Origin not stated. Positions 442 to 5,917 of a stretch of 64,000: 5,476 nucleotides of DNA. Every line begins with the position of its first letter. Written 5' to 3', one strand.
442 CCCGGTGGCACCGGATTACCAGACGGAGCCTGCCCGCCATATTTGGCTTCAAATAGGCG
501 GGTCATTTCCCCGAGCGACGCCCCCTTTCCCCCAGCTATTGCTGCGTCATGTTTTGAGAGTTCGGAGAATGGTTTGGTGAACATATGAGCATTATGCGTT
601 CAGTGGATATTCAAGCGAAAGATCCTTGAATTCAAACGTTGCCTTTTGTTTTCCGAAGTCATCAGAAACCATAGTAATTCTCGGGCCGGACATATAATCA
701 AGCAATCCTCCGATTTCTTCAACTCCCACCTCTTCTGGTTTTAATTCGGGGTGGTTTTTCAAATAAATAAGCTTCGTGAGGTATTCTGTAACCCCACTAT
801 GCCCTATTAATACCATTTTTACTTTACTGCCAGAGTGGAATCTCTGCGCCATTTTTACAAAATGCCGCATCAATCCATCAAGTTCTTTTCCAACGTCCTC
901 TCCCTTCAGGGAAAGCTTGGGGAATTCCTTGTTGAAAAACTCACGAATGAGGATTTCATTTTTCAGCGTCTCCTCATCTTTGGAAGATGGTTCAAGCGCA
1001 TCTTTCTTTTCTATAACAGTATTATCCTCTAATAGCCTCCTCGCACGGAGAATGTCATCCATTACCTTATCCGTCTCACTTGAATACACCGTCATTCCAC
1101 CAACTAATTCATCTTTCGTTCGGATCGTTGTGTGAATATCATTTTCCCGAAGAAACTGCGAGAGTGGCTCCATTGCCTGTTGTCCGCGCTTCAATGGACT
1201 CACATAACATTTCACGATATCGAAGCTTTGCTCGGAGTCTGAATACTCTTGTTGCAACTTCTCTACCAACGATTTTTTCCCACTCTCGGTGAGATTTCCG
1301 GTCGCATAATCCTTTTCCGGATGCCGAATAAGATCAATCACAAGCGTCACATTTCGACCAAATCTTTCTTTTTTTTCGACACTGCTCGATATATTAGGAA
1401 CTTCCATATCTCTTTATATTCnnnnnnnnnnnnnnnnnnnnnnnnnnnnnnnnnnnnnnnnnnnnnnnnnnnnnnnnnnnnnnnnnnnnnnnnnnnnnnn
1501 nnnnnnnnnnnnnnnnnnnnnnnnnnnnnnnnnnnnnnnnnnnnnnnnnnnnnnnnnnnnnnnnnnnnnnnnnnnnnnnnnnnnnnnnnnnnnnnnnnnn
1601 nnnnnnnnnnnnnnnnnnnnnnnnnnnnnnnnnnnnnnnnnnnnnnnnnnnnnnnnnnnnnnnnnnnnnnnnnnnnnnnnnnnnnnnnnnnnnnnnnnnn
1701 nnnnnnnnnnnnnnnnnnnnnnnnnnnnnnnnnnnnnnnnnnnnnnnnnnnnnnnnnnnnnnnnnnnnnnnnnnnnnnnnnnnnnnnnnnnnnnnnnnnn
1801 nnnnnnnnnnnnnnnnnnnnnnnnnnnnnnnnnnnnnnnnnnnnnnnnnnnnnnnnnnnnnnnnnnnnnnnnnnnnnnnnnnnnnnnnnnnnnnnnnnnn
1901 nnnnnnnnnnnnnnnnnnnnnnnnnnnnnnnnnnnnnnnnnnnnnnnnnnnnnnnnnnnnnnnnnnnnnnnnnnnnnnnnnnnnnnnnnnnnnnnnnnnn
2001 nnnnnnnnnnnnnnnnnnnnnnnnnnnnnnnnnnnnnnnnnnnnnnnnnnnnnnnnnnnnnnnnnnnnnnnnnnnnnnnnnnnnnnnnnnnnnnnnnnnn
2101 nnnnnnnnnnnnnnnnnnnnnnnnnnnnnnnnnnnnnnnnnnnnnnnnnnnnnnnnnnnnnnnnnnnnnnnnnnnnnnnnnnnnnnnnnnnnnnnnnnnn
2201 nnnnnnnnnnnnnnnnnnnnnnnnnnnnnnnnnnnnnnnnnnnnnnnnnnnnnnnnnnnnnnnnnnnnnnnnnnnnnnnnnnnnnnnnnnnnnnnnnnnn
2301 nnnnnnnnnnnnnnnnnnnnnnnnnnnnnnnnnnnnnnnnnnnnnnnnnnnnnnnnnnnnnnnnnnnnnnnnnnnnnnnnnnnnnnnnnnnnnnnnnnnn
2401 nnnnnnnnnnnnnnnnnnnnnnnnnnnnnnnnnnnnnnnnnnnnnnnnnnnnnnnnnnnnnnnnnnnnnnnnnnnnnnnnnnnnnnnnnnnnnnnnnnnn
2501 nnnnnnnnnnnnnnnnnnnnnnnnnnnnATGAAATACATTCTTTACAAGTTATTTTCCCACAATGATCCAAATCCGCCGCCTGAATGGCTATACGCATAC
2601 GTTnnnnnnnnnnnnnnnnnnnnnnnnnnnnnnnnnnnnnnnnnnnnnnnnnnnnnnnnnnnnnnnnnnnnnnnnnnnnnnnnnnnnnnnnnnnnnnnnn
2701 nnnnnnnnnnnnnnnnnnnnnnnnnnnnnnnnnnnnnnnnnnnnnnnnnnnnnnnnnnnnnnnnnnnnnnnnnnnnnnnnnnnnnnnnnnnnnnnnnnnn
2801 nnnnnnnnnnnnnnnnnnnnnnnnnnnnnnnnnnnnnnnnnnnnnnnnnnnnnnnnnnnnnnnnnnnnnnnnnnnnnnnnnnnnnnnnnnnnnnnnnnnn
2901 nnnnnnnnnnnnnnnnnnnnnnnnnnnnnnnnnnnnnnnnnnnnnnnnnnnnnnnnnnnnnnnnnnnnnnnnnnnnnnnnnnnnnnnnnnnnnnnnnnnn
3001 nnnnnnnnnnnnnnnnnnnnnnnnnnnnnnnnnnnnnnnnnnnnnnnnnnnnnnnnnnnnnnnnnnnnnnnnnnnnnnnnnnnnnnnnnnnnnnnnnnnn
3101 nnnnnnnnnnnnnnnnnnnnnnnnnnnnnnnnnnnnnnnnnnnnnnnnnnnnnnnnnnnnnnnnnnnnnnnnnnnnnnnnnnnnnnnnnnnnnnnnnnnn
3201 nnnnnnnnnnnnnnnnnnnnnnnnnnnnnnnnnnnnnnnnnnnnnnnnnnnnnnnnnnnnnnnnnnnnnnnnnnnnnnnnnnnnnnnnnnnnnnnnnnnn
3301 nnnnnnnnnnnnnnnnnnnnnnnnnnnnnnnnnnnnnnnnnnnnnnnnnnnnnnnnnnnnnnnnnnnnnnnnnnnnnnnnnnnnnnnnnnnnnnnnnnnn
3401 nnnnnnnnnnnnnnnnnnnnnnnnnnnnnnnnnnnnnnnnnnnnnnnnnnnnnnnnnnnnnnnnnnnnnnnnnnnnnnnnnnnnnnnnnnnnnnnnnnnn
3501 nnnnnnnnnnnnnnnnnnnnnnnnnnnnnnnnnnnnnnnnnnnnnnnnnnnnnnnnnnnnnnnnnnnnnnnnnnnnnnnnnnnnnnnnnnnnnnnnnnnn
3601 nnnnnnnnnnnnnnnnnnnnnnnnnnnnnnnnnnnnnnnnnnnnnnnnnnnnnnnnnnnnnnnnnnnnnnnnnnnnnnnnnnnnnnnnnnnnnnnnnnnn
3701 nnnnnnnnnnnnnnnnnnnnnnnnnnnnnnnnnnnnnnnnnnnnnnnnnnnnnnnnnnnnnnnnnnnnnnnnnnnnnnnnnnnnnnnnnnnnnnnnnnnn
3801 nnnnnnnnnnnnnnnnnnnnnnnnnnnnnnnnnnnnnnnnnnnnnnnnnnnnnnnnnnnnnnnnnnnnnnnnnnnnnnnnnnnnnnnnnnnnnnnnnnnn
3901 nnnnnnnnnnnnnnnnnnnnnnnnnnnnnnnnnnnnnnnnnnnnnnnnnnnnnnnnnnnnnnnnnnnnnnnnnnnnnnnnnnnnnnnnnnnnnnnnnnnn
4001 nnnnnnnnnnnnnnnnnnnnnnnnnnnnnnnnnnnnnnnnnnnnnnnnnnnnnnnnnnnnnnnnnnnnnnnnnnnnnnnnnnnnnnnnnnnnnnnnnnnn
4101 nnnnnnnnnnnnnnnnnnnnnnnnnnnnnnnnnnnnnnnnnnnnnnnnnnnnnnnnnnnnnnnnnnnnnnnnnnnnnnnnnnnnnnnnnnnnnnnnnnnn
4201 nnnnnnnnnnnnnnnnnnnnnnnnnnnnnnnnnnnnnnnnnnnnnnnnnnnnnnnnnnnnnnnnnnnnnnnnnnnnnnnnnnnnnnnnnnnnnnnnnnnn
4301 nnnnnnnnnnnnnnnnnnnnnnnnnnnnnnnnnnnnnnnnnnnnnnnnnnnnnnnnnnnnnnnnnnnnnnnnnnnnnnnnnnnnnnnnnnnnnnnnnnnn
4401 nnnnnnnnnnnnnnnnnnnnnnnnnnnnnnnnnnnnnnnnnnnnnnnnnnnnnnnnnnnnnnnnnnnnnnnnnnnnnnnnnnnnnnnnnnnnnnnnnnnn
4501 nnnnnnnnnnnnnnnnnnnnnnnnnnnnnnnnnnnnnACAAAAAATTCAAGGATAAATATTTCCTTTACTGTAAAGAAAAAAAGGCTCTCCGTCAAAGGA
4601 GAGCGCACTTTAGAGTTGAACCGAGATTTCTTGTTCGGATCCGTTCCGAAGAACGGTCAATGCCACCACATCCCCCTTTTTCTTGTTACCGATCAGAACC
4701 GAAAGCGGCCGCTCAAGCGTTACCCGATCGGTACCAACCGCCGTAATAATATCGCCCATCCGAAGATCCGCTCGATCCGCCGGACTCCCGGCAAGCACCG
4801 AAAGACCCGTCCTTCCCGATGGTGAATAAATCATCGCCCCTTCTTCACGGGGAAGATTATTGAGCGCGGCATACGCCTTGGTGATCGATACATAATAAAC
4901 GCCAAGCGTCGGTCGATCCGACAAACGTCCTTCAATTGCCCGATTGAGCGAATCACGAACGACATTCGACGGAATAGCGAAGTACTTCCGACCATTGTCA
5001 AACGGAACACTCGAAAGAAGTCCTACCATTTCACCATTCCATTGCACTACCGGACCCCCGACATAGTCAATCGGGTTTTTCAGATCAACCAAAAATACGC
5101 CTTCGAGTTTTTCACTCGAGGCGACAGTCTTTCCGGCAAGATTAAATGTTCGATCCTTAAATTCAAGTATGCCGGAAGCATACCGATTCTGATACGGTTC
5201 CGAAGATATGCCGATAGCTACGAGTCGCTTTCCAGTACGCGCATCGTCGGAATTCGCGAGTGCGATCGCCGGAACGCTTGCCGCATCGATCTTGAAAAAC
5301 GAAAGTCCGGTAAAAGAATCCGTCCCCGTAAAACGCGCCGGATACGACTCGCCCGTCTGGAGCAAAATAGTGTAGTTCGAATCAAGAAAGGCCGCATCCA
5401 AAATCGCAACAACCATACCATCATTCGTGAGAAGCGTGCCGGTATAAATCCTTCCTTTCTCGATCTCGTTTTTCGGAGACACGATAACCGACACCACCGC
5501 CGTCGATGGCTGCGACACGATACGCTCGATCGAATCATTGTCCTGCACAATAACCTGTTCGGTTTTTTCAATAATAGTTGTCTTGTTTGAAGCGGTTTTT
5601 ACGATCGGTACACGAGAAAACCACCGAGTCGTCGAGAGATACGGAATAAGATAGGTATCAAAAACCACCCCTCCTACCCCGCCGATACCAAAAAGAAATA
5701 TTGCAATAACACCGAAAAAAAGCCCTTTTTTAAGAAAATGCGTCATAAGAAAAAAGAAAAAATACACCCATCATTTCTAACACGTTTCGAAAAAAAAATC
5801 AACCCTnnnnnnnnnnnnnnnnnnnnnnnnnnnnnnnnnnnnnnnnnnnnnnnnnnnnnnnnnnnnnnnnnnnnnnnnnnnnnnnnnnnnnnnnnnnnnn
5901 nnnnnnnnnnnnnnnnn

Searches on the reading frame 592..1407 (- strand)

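Call 42: search_protein_families(library=pfam, proteins=[window:592-1407:-], max_evalue=0.01)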
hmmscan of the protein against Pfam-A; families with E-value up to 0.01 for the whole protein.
window:592-1407:- (271 aa): 1 family
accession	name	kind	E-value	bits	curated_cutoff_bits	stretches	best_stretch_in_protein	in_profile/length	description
PF00300.27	His_Phos_1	-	0.0089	16.2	21.7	0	26-89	3-69/194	Histidine phosphatase superfamily (branch 1)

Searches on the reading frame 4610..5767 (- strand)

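Call 42: search_protein_families(library=pfam, proteins=[window:4610-5767:-], max_evalue=0.01)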
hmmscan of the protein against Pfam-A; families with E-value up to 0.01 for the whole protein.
window:4610-5767:- (385 aa): 4 families
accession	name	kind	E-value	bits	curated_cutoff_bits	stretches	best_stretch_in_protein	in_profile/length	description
PF13180.12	PDZ_2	-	2.5e-12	47.3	27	1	323-385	18-80/80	PDZ domain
PF13365.12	Trypsin_2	-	6.5e-09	37.1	27.6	1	111-250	11-144/144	Trypsin-like peptidase domain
PF17820.7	PDZ_6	-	2.7e-06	27.5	27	1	323-346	4-27/54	PDZ domain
PF00595.29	PDZ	-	0.00022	22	23.2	1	323-373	31-81/81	PDZ domain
